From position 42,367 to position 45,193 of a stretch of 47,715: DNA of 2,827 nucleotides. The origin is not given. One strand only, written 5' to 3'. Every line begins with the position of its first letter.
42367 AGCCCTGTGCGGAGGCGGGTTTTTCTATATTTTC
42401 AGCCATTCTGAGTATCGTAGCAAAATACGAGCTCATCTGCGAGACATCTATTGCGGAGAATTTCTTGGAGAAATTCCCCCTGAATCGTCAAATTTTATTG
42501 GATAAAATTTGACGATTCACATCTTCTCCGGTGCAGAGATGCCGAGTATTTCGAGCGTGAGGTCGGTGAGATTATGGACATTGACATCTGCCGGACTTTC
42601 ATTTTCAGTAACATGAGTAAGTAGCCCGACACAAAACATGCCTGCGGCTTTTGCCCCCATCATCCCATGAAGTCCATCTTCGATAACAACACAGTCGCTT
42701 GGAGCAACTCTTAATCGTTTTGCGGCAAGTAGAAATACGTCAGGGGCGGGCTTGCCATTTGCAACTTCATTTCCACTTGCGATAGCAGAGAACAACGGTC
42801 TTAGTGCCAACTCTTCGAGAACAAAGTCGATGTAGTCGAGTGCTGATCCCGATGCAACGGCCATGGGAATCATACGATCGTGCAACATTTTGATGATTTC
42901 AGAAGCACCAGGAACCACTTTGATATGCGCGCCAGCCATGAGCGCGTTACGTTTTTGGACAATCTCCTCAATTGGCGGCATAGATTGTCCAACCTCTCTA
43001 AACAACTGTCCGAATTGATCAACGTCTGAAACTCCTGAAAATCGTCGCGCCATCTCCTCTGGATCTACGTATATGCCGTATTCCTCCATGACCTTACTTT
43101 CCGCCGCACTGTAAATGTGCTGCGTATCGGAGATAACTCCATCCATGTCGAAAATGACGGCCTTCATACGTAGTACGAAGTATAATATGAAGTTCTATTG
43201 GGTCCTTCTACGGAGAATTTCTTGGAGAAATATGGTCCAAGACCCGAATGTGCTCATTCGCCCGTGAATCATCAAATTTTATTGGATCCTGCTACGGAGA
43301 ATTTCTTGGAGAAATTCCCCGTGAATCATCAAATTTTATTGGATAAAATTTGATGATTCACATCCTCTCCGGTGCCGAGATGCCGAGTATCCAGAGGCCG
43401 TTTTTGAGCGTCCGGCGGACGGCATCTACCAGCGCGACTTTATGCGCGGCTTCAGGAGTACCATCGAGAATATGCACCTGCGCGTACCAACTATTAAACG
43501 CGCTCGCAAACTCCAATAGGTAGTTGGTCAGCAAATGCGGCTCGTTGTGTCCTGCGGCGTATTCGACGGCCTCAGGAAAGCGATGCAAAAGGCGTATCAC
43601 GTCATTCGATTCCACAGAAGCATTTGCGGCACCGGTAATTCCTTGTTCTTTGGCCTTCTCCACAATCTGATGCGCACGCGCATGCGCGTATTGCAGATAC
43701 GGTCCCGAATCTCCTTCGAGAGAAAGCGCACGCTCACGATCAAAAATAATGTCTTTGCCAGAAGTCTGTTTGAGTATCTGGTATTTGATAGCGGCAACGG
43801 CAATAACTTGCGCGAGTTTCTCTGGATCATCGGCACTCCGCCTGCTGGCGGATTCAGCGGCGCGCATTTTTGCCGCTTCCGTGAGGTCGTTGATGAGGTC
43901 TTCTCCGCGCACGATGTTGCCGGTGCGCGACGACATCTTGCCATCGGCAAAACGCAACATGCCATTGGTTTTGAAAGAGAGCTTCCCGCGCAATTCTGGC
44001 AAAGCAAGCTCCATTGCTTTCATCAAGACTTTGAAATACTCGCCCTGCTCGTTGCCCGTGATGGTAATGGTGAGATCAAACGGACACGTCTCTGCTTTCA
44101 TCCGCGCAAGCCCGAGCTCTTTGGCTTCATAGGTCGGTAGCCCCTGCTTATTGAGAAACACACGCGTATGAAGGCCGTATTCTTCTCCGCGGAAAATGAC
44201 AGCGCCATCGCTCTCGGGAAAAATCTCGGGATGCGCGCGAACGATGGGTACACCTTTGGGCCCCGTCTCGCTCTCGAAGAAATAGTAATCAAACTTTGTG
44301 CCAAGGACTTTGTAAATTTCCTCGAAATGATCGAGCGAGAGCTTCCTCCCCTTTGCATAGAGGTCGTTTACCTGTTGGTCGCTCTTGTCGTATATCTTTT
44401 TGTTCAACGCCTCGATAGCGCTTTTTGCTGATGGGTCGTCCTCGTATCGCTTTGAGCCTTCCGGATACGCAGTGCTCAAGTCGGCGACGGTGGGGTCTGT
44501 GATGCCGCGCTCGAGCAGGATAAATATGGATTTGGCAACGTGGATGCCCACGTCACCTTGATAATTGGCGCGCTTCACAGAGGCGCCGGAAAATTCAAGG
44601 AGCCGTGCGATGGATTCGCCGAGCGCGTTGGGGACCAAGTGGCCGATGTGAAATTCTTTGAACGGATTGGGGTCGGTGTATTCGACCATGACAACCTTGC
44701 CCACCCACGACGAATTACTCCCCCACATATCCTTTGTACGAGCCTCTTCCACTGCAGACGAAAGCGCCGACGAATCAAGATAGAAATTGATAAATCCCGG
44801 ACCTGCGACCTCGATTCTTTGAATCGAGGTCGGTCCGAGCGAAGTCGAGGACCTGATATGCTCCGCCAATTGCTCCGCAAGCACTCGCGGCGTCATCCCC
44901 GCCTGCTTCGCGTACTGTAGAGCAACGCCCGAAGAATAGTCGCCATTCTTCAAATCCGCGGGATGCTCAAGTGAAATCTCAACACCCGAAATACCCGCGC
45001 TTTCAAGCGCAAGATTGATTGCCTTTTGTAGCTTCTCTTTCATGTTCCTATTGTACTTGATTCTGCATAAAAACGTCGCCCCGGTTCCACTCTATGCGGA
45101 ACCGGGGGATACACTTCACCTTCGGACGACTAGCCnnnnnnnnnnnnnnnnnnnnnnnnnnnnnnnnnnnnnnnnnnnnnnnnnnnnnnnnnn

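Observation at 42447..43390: HAD hydrolase gene bracketed by 96-nt direct repeats that copy the argS 3' end plus a double hairpin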

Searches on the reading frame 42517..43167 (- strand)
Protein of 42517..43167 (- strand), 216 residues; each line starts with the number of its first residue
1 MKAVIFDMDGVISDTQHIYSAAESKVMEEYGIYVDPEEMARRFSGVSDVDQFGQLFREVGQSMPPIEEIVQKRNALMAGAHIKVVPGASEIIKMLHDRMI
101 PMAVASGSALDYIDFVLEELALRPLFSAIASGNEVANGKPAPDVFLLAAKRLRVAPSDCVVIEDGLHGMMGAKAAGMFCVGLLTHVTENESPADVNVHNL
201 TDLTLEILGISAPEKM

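Call 8: search_protein_families(library=pfam, proteins=[window:42517-43167:-])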
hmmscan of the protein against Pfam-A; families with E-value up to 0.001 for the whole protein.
window:42517-43167:- (216 aa): 3 families
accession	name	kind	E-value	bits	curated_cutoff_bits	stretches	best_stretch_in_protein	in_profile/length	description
PF13419.12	HAD_2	-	2.4e-30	106.4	23.8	1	4-181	1-177/178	Haloacid dehalogenase-like hydrolase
PF00702.32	Hydrolase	-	2.4e-26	93.8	26.4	1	1-176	1-191/191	haloacid dehalogenase-like hydrolase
PF13242.12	Hydrolase_like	-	4e-06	27.1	22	1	138-191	3-57/75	HAD-hyrolase-like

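Call 15: find_homologous_proteins(query=window:42517-43167:-)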
Query window:42517-43167:- (216 aa): 2696 proteins with E <= 0.001 among 3276 candidates; the best 120 are listed.
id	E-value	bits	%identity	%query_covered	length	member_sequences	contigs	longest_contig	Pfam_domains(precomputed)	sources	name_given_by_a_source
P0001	2.3e-135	467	100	100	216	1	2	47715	PF13419.13,PF00702.33,PF13242.13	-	-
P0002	9.5e-63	230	52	100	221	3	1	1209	PF13419.13,PF00702.33,PF13242.13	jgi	-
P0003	1.1e-62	229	56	96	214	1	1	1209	PF13419.13,PF00702.33,PF13242.13,PF12710.14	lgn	-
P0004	3.1e-62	228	54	96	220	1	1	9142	PF13419.13,PF00702.33,PF13242.13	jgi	jgi:HAD superfamily hydrolase (TIGR01509 family)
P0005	4.1e-61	224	52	96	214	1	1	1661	PF13419.13,PF00702.33,PF13242.13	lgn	-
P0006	8.6e-61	223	53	96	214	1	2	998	PF13419.13,PF00702.33,PF13242.13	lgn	-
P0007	2.2e-57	212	48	99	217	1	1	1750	PF13419.13,PF00702.33,PF13242.13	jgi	jgi:HAD superfamily hydrolase (TIGR01509 family)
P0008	4.6e-57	211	50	96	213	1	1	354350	PF13419.13,PF00702.33,PF13242.13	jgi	jgi:beta-phosphoglucomutase family hydrolase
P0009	1.0e-56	210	49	97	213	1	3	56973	PF13419.13,PF00702.33,PF13242.13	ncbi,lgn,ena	-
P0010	4.1e-56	208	47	97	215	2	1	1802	PF13419.13,PF00702.33,PF13242.13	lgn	-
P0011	4.8e-55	205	48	97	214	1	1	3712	PF13419.13,PF00702.33,PF13242.13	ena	-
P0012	9.6e-55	204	49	94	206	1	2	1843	PF13419.13,PF00702.33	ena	-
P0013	3.6e-54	202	51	97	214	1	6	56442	PF13419.13,PF00702.33,PF13242.13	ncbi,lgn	-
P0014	5.0e-54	201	49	96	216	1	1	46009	PF13419.13,PF00702.33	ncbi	-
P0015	5.5e-54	201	48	96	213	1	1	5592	PF13419.13,PF00702.33,PF13242.13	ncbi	-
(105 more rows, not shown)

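Call 16: find_encoding_contigs(protein=window:42517-43167:-, flank=6000, max_places=10)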
Protein window:42517-43167:- (216 aa): 3 contigs read that carry it; 3 places shown.
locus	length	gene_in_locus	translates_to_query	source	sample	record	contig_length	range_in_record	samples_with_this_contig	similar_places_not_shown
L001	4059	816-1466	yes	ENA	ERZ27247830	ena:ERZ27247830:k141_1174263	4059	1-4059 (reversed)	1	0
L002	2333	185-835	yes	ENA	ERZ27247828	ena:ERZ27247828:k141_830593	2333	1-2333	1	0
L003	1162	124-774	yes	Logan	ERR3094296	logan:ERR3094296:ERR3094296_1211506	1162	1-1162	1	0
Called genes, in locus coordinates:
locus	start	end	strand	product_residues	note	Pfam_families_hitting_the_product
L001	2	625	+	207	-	?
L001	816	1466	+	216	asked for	PF00702:Hydrolase, PF13419:HAD_2, PF13242:Hydrolase_like (weak)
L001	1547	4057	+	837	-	?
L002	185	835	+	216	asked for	PF00702:Hydrolase, PF13419:HAD_2, PF13242:Hydrolase_like (weak)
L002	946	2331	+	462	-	?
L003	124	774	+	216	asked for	PF00702:Hydrolase, PF13419:HAD_2, PF13242:Hydrolase_like (weak)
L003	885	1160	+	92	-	?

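Call 18: find_encoding_contigs(protein=P0002, flank=6000, max_places=10)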
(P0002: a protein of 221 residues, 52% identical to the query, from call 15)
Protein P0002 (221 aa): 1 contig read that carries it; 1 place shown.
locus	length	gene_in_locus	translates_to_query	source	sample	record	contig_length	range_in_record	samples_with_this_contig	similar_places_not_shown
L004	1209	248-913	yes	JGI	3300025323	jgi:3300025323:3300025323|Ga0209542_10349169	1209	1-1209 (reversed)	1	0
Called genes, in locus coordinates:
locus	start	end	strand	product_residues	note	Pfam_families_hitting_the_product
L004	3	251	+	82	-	?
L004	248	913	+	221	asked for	PF00702:Hydrolase, PF13419:HAD_2, PF13242:Hydrolase_like (weak)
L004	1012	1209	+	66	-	?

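Call 19: find_encoding_contigs(protein=P0007, flank=6000, max_places=10)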
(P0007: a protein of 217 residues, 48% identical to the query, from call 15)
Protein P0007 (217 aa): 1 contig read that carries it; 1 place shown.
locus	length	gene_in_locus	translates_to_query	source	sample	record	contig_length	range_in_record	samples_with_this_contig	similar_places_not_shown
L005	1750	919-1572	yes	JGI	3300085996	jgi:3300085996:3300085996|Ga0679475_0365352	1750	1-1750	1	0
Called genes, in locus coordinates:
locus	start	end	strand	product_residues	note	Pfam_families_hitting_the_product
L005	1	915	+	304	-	?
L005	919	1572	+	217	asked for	PF00702:Hydrolase, PF13419:HAD_2, PF13242:Hydrolase_like (weak)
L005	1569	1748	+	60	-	?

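Call 39: find_encoding_contigs(protein=P0003, flank=3000, max_places=4)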
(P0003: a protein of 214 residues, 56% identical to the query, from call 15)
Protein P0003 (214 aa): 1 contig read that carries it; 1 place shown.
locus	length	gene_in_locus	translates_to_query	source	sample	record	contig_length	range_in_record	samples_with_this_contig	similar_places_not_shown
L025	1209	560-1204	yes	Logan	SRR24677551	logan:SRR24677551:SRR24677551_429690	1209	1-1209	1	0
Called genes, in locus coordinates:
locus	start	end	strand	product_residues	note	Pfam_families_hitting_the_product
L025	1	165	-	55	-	?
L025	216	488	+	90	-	-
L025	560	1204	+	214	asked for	PF00702:Hydrolase, PF12710:HAD (weak), PF13419:HAD_2, PF13242:Hydrolase_like (weak)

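Call 40: find_encoding_contigs(protein=P0004, flank=3000, max_places=4)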
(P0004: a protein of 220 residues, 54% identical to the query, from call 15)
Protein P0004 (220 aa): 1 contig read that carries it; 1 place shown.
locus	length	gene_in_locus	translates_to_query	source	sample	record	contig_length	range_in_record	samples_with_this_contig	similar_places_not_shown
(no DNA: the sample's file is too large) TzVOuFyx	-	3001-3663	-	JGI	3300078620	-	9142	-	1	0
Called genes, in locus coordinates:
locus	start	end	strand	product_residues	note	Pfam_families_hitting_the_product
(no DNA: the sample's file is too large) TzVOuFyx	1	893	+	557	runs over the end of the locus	PF03485:Arg_tRNA_synt_N, PF00750:tRNA-synt_1d, PF05746:DALR_1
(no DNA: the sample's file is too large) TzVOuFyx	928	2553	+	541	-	PF05970:PIF1, PF13245:AAA_19, PF13401:AAA_22, PF13604:AAA_30, PF21530:Pif1_2B_dom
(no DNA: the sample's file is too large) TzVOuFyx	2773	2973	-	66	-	-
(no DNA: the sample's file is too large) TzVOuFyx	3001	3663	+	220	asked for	PF00702:Hydrolase, PF13419:HAD_2, PF13242:Hydrolase_like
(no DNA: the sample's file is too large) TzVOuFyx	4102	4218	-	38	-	-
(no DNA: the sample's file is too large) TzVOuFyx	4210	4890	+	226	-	PF00300:His_Phos_1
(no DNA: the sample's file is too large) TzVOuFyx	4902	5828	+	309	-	?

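Call 41: find_encoding_contigs(protein=P0005, flank=3000, max_places=4)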
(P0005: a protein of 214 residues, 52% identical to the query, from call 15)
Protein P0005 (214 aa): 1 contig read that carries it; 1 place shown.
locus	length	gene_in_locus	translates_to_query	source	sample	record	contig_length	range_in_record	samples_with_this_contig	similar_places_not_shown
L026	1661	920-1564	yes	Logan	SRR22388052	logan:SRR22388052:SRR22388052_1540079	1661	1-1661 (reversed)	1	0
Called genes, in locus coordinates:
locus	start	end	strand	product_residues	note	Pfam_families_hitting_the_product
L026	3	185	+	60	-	?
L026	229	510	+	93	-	PF05015:HigB-like_toxin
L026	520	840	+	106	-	PF01381:HTH_3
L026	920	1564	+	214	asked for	PF00702:Hydrolase, PF13419:HAD_2, PF13242:Hydrolase_like (weak)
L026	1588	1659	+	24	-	?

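Call 42: find_encoding_contigs(protein=P0009, flank=3000, max_places=4)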
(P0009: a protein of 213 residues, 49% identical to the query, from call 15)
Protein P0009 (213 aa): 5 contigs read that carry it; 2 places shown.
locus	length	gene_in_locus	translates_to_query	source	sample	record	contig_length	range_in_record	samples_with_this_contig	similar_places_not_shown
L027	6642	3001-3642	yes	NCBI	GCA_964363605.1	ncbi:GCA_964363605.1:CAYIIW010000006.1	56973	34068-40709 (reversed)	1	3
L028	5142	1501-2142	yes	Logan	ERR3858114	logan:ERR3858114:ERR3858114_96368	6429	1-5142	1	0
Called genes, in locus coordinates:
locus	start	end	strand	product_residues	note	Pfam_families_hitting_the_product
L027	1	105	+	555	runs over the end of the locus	PF03485:Arg_tRNA_synt_N, PF00750:tRNA-synt_1d, PF05746:DALR_1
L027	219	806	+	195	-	-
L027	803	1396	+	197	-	PF00300:His_Phos_1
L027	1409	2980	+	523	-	PF05970:PIF1, PF07728:AAA_5 (faint), PF13245:AAA_19, PF13401:AAA_22 (weak), PF13604:AAA_30, PF21530:Pif1_2B_dom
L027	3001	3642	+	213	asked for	PF00702:Hydrolase, PF13419:HAD_2, PF13242:Hydrolase_like (weak)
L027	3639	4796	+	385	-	PF01168:Ala_racemase_N, PF00842:Ala_racemase_C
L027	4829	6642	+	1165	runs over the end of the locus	PF00133:tRNA-synt_1, PF09334:tRNA-synt_1g, PF00300:His_Phos_1, PF00133:tRNA-synt_1, PF09334:tRNA-synt_1g (weak), PF08264:Anticodon_1, PF19302:DUF5915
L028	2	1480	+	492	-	?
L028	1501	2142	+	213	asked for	PF00702:Hydrolase, PF13419:HAD_2, PF13242:Hydrolase_like (weak)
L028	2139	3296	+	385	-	PF01168:Ala_racemase_N, PF00842:Ala_racemase_C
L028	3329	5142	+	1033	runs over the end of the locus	?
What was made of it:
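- On Site-specific integrative cassette (att sites, integron attC): HAD lies in the argS...ileS interval in L027 and after argS-PIF1 in the P0004 contig (calls 40, 42).
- L027 has argS-orf-HisPhos-PIF1-HAD-alr-ileS (call 42), and the P0004 contig has argS-PIF1-orf-HAD (call 40).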

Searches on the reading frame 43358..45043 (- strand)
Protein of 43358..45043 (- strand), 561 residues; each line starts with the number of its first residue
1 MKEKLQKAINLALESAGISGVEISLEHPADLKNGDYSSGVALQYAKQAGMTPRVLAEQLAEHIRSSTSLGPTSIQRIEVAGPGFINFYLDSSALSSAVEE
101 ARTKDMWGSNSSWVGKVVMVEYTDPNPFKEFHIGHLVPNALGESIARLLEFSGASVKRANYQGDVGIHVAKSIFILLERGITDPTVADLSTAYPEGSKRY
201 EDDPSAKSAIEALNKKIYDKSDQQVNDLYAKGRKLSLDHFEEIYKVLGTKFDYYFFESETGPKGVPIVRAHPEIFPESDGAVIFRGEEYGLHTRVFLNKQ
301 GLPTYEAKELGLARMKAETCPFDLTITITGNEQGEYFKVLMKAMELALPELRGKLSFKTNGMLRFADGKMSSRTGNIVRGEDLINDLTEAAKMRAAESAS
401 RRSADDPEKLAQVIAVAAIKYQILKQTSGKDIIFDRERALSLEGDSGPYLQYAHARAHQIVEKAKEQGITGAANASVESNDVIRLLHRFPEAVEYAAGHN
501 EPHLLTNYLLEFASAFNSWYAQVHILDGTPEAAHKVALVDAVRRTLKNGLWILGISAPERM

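Call 8: search_protein_families(library=pfam, proteins=[window:43358-45043:-])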
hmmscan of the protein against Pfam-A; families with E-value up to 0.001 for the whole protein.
window:43358-45043:- (561 aa): 3 families
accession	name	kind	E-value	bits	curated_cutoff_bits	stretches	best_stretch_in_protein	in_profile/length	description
PF00750.26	tRNA-synt_1d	-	2.8e-33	115.8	23.3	1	115-435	19-348/349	tRNA synthetases class I (R), catalytic domain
PF05746.21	DALR_1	-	3.2e-30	105.1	22.3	1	450-561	1-117/117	DALR anticodon binding domain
PF03485.21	Arg_tRNA_synt_N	-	1.1e-19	71.2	21.5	1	4-89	2-85/85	Arginyl tRNA synthetase N terminal domain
